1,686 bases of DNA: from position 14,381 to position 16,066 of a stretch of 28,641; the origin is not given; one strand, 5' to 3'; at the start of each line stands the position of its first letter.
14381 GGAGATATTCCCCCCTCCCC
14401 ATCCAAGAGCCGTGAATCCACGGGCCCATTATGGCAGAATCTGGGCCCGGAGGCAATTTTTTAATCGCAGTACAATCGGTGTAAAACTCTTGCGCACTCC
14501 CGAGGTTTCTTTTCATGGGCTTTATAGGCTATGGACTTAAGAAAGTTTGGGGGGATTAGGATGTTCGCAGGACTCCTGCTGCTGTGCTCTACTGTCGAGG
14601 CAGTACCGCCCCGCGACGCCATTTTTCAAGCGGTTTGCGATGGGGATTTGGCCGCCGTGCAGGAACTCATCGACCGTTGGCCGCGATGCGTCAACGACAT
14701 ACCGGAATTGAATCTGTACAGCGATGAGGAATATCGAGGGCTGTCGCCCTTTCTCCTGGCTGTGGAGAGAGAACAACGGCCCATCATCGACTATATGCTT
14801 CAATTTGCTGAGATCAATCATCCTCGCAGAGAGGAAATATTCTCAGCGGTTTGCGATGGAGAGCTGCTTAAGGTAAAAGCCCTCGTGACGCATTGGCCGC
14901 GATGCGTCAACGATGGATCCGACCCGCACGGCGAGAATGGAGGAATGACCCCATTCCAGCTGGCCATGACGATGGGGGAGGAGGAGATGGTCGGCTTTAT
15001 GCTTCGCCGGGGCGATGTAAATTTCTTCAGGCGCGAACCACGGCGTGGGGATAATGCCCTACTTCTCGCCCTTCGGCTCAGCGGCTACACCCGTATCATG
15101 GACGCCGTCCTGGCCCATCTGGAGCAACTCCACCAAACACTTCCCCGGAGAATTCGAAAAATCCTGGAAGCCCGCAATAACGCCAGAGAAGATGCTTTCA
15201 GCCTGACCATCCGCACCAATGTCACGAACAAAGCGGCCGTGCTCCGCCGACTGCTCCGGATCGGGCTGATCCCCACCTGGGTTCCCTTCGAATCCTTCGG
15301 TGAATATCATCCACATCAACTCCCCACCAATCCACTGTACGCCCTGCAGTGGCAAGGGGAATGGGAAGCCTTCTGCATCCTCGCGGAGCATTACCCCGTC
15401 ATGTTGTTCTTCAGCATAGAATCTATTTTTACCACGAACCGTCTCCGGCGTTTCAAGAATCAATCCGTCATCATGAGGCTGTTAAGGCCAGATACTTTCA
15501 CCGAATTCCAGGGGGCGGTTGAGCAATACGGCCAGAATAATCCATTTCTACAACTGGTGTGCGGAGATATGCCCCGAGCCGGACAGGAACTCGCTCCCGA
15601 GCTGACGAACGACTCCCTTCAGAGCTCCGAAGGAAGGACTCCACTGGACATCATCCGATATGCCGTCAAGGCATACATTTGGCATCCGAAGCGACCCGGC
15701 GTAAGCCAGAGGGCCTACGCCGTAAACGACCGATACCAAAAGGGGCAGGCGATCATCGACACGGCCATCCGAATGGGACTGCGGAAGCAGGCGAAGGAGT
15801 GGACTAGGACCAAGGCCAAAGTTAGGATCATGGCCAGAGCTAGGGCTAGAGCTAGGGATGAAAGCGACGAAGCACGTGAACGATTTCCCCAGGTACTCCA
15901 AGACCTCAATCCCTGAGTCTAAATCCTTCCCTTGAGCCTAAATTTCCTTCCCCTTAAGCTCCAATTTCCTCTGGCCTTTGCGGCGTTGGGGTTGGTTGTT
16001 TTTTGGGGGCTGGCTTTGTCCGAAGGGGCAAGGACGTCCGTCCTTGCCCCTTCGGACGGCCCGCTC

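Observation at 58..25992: Dense family of about 13 structurally conserved, sequence-variable cloverleaf intergenic elements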

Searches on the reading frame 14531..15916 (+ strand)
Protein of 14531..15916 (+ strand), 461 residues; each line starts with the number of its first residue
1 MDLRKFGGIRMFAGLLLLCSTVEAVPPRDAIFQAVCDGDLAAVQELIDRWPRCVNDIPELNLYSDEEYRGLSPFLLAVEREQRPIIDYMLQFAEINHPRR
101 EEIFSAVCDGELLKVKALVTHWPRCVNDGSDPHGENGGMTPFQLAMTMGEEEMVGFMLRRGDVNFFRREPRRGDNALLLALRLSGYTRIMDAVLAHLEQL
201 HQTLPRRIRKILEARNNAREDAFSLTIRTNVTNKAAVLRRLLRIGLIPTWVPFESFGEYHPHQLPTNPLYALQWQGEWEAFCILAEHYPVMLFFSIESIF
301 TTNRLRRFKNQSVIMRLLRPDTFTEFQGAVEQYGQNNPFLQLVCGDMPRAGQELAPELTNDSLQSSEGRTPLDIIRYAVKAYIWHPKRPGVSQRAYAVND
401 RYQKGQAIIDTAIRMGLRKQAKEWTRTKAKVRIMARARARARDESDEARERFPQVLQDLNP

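Call 11: search_protein_families(library=pfam, proteins=[window:14531-15916:+])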
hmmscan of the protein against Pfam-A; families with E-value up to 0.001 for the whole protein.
window:14531-15916:+ (461 aa): 3 families
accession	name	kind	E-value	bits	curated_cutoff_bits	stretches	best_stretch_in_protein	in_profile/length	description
PF12796.13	Ank_2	-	2.5e-07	31.6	27.3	0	106-195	4-81/90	Ankyrin repeats (3 copies)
PF00023.36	Ank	-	0.00014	22.4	21.1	0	138-164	2-29/33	Ankyrin repeat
PF13606.12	Ank_3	-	0.00062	20.4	22.3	0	70-96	2-29/30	Ankyrin repeat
